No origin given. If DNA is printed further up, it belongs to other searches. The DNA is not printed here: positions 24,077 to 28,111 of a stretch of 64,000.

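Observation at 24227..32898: Bacterial-type AddB/AddA-like helicase-nuclease pair in an archaeal chromosome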

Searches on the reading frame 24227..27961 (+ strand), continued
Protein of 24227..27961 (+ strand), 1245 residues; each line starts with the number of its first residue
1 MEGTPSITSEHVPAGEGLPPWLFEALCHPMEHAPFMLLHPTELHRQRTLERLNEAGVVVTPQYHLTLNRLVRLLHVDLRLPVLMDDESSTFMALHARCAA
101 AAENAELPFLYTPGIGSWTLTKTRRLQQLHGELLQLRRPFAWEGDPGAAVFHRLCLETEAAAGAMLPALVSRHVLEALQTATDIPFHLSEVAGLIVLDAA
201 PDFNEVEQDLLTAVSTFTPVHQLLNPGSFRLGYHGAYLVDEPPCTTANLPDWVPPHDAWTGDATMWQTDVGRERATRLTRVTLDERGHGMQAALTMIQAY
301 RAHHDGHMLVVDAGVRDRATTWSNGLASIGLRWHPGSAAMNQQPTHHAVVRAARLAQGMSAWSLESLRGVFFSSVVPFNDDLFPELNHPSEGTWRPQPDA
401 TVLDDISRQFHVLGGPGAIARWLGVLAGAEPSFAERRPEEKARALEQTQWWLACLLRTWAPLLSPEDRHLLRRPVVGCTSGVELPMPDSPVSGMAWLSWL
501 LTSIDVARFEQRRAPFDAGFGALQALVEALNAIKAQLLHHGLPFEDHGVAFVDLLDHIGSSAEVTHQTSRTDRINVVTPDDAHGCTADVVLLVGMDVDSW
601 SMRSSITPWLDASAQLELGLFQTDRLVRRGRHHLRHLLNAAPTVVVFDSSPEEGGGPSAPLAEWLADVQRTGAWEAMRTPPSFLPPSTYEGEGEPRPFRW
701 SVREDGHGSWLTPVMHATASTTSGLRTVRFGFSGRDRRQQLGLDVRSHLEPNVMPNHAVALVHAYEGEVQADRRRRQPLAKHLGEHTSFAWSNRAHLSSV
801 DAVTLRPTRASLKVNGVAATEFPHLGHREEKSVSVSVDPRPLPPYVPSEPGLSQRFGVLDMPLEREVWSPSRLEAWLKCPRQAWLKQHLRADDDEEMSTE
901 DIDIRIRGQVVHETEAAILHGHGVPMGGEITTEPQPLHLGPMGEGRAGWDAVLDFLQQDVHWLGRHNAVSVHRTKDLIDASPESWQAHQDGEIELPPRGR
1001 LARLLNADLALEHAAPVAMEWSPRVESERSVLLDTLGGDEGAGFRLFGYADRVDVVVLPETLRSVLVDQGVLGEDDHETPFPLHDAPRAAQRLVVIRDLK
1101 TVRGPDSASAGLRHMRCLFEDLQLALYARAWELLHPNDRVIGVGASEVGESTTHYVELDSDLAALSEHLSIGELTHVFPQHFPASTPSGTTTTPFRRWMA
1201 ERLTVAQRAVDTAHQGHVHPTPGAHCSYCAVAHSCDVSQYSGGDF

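Call 43: predict_structure(alignment_id=A3)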
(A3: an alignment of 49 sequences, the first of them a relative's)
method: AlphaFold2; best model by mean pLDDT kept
length: 1188 residues; sequences in the alignment: 49
mean_pLDDT: 82.2   pTM: 0.55
mean pLDDT of the five models: 82.2, 81.5, 81.3, 79.4, 77.6
residues with pLDDT >= 90: 451; 70-90: 549; 50-70: 131; < 50: 57
segments of 3 or more residues with pLDDT < 50: 1-4, 168-184, 789-800, 836-848, 1184-1188
pLDDT, mean of each block of 10 residues (from residue 1): 58 89 87 93 90 75 91 90 83 94 91 92 87 78 70 86 61 38 57 69 63 86 89 92 90 90 81 76 84 91 84 82 90 92 88 72 89 82 93 95 89 89 92 94 90 65 85 94 92 92 80 70 86 93 79 79 72 85 94 80 90 84 91 84 82 86 81 72 76 68 54 62 80 87 84 90 89 88 73 44 67 90 83 52 39 87 88 85 89 93 79 79 90 89 92 94 83 80 80 92 90 90 81 93 72 86 94 94 94 90 91 93 92 90 94 86 67 58 41
secondary structure, 60 per line:
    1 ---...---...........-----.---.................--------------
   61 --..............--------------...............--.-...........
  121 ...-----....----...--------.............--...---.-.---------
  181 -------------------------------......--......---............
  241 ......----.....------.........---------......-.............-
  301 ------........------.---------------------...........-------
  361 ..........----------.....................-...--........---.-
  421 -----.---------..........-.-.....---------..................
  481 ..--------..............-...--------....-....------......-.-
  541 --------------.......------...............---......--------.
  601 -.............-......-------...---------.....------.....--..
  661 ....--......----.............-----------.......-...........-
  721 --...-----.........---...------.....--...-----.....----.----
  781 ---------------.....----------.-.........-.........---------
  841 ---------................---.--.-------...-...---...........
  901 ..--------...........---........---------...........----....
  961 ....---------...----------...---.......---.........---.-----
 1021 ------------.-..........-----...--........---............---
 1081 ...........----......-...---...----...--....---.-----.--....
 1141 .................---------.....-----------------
elements in order (helices of 4 or more, strands of 3 or more residues): H10-20 H30-46 H63-76 H91-105 H110-123 H129-132 E137-139 H148-160 E163-165 H212-217 E220-225 H229-246 E251-255 H262-270 E280-282 H287-299 H307-314 H343-353 H361-370 H381-401 H408-415 H436-445 H449-453 H463-482 H491-504 E506-508 E517-520 H522-525 E532-537 H555-561 H568-582 E586-591 H602-614 H616-621 E641-645 E652-656 E659-664 E667-672 H677-689 H701-707 H709-719 E731-733 H734-739 H752-756 E767-771 H796-800 H813-821 H823-831 H850-865 H890-902 H911-921 H925-932 H942-952 E957-964 E974-976 E987-989 E993-999 H1003-1011 E1035-1044 H1055-1062 H1066-1077 E1081-1091 E1096-1101 E1116-1118 H1121-1124 H1137-1157 H1167-1171

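Call 47: fold_search(model_id=the predicted structure, library=pdb)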
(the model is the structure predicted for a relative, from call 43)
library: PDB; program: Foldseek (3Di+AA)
matches with E <= 10: 134; with E <= 0.001: 44
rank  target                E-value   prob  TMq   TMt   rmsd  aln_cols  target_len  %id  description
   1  4cei_B                2.2e-15  1.00  0.33  0.34  16.9      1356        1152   11  Crystal structure of ADPNP-bound AddAB with a forked DNA substrate (released 2014-03-12)
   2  4ceh_B                2.3e-15  1.00  0.34  0.35  16.1      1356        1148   11  Crystal structure of AddAB with a forked DNA substrate (released 2014-03-12)
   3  3u4q_B                1.4e-14  1.00  0.31  0.33  16.0      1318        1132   11  Structure of AddAB-DNA complex at 2.8 angstroms (released 2012-03-21)
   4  3u44_B                1.5e-14  1.00  0.32  0.33  16.4      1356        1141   10  Crystal structure of AddAB-DNA complex (released 2012-03-21)
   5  4cej_B                1.7e-14  1.00  0.33  0.33  16.5      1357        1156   11  Crystal structure of AddAB-DNA-ADPNP complex at 3 Angstrom resolution (released 2014-03-12)
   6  9np6_A                5.0e-12  1.00  0.24  0.30  16.8      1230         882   14  Cryo-EM structure of AdnA(D934A)-AdnB(D1014A) in complex with AMPPNP and blunt end DNA (released 2025-03-19)
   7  7sjr_A                4.0e-11  1.00  0.25  0.30  16.1      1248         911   14  Cryo-EM structure of AdnA-AdnB(W325A) in complex with DNA and AMPPNP (released 2021-12-22)
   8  6ppj_A                5.7e-10  1.00  0.26  0.32  16.7      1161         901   14  Cryo-EM structure of AdnA(D934A)-AdnB(D1014A) in complex with AMPPNP (released 2019-11-20)
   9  2is2_A                4.7e-08  1.00  0.21  0.35  14.8       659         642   12  Crystal structure of UvrD-DNA binary complex (released 2007-01-09)
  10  1w36_F                7.9e-08  1.00  0.30  0.32  18.7      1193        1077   11  RecBCD:DNA complex (released 2004-11-04)
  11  2is1_B                9.2e-08  1.00  0.21  0.36  14.8       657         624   12  Crystal structure of UvrD-DNA-SO4 complex (released 2007-01-09)
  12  8b1t_C                1.3e-07  1.00  0.33  0.35  17.2      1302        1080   11  RecBCD-DNA in complex with the phage protein Abc2 (released 2022-12-28)
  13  9np6_B                1.3e-07  1.00  0.29  0.41  10.1       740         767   13  Cryo-EM structure of AdnA(D934A)-AdnB(D1014A) in complex with AMPPNP and blunt end DNA (released 2025-03-19)
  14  2is1_A                2.1e-07  1.00  0.21  0.36  15.2       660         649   12  Crystal structure of UvrD-DNA-SO4 complex (released 2007-01-09)
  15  4ceh_A                2.2e-07  1.00  0.25  0.26  33.6      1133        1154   10  Crystal structure of AddAB with a forked DNA substrate (released 2014-03-12)
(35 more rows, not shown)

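Call 56: search_protein_families(library=padloc, proteins=[window:24227-27961:+], max_evalue=0.01)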
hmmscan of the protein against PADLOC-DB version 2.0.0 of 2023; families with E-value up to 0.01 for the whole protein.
window:24227-27961:+ (1245 aa): 0 families

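Call 66: search_protein_representatives(alignment_id=A4)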
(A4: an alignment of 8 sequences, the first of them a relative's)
Query: 8 sequences, 1188 profile positions. Proteins with E-value up to 0.001 (for the whole library): 394; up to 1e-10: 177; up to 1e-30: 98. The best 150 are listed.
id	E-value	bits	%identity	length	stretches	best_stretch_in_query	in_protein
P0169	0.0e+00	1608.1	-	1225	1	2-1187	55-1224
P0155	0.0e+00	1591.3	-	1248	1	2-1187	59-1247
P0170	0.0e+00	1424.1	-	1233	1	2-1185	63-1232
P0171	0.0e+00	1406.6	-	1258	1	3-1187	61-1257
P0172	0.0e+00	1398.3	-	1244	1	2-1187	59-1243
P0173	0.0e+00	1248.0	-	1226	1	2-1187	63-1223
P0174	0.0e+00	1222.9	-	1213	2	2-1001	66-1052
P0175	0.0e+00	1136.1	-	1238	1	2-1187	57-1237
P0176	0.0e+00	1113.8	-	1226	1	2-1183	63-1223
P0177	0.0e+00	1056.5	-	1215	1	2-1184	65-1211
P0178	1.1e-296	1003.5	-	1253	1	4-1183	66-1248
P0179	5.0e-293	991.4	-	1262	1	3-1187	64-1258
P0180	6.9e-292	987.7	-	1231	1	2-1180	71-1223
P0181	1.8e-291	986.3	-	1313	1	3-1183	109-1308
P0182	1.7e-289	979.7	-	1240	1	3-1187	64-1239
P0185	1.4e-271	920.4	-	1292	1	2-1187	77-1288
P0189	1.5e-263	893.8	-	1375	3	223-973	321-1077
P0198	5.8e-153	527.5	-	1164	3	774-1187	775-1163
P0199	1.9e-150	519.2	-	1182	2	774-1182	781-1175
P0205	7.7e-123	427.8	-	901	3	988-1185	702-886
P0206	2.1e-120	419.7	-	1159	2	515-1180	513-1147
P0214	4.6e-82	292.7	-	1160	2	667-1181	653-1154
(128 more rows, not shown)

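Call 67: list_cluster_members(proteins=[P0198, P0199, P0206, P0214, P0205, P0189, P0181, P0178, P0185, P0169])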
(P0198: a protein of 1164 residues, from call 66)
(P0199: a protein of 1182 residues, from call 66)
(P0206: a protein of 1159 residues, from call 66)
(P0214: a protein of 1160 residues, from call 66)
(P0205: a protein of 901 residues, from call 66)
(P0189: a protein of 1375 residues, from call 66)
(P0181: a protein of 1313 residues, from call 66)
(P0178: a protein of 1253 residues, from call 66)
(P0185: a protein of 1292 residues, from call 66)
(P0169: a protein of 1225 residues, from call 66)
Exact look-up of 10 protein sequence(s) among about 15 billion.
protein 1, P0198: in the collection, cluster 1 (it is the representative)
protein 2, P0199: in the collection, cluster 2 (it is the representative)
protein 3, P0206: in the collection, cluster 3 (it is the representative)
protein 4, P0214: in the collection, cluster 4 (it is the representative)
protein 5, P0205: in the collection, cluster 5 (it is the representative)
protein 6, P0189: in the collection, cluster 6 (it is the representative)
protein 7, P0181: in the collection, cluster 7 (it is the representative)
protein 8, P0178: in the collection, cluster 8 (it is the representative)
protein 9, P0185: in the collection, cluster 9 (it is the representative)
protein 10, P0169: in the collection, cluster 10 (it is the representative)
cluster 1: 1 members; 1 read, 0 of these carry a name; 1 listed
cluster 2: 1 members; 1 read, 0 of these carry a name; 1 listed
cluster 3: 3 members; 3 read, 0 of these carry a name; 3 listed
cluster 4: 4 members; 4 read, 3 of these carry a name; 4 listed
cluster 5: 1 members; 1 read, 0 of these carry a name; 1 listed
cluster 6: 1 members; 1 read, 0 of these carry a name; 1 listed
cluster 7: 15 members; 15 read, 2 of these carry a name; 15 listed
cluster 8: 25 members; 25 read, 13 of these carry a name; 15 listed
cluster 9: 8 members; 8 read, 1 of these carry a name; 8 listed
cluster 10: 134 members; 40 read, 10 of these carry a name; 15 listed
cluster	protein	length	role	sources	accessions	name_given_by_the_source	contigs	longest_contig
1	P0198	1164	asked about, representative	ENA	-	-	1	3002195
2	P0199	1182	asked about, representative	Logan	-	-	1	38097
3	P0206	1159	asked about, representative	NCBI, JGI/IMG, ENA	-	-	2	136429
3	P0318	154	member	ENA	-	-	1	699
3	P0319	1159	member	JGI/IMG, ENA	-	-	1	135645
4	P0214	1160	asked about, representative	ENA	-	-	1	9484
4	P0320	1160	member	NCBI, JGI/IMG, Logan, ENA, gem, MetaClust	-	\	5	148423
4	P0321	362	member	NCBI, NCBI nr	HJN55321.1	MAG TPA: PD-(D/E)XK nuclease family protein, partial [Candidatus Poseidoniales archaeon] | PD-(D/E)XK nuclease family protein [Candidatus Poseidoniales archaeon]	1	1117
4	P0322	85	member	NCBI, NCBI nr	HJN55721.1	MAG TPA: hypothetical protein QF646_04985, partial [Candidatus Poseidoniales archaeon] | hypothetical protein [Candidatus Poseidoniales archaeon]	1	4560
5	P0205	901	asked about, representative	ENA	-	-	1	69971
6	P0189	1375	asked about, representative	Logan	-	-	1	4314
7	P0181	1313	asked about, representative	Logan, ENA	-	-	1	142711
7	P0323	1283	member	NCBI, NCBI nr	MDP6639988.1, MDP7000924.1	MAG: PD-(D/E)XK nuclease family protein [Candidatus Poseidoniaceae archaeon] | PD-(D/E)XK nuclease family protein [Candidatus Poseidoniaceae archaeon]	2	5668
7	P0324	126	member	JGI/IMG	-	hypothetical protein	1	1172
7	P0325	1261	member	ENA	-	-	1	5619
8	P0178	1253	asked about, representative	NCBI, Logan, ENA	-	-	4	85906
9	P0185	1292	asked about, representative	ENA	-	-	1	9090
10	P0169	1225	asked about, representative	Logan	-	-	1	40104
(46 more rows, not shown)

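Call 70: find_encoding_contigs(protein=P0198, flank=10000, max_places=2)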
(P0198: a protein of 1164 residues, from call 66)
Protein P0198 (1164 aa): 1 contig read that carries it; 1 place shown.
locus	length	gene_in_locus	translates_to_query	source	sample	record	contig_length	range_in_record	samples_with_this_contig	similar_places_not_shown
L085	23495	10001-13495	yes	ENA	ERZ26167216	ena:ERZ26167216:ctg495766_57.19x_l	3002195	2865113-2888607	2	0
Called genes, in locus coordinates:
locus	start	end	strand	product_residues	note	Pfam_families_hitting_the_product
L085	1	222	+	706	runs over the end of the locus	PF17207:MCM_OB, PF00493:MCM, PF01078:Mg_chelatase (faint), PF07728:AAA_5 (faint), PF17855:MCM_lid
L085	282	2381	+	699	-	PF02934:GatB_N, PF02938:GAD (faint), PF02637:GatB_Yqey (weak)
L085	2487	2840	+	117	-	-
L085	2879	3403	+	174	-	-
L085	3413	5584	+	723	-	PF02361:CbiQ, PF00005:ABC_tran, PF02463:SMC_N (faint), PF03193:RsgA_GTPase (faint), PF13191:AAA_16 (faint), PF13401:AAA_22 (faint), PF13476:AAA_23 (faint), PF13304:AAA_21, +2 more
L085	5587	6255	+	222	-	-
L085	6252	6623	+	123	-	PF01981:PTH2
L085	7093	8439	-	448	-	PF01595:CNNM, PF03471:CorC_HlyC (faint), PF00571:CBS (faint)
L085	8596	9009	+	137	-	PF00571:CBS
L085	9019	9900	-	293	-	-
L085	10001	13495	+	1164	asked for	PF12705:PDDEXK_1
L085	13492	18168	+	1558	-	PF13245:AAA_19 (faint), PF00580:UvrD-helicase (weak), PF12705:PDDEXK_1 (faint), PF00580:UvrD-helicase, PF13361:UvrD_C, PF13538:UvrD_C_2 (faint)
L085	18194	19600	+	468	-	PF01546:Peptidase_M20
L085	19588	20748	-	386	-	PF02517:Rce1-like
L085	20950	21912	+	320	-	-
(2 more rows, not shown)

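Call 75: search_dna_similar(query=window:24227-27961:+, collection=plasmids, mode=protein, max_rows=15, max_evalue=0.01)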
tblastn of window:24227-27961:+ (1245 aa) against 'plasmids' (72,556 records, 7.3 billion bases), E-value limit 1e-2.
No match.

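Call 106: find_homologous_proteins(query=P0198)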
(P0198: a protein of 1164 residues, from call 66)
Query P0198 (1164 aa): 1 proteins with E <= 0.001 among 8000 candidates.
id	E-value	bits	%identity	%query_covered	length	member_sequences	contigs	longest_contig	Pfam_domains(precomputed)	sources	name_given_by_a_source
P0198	0.0e+0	2560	100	100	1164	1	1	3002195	PF12705.14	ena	-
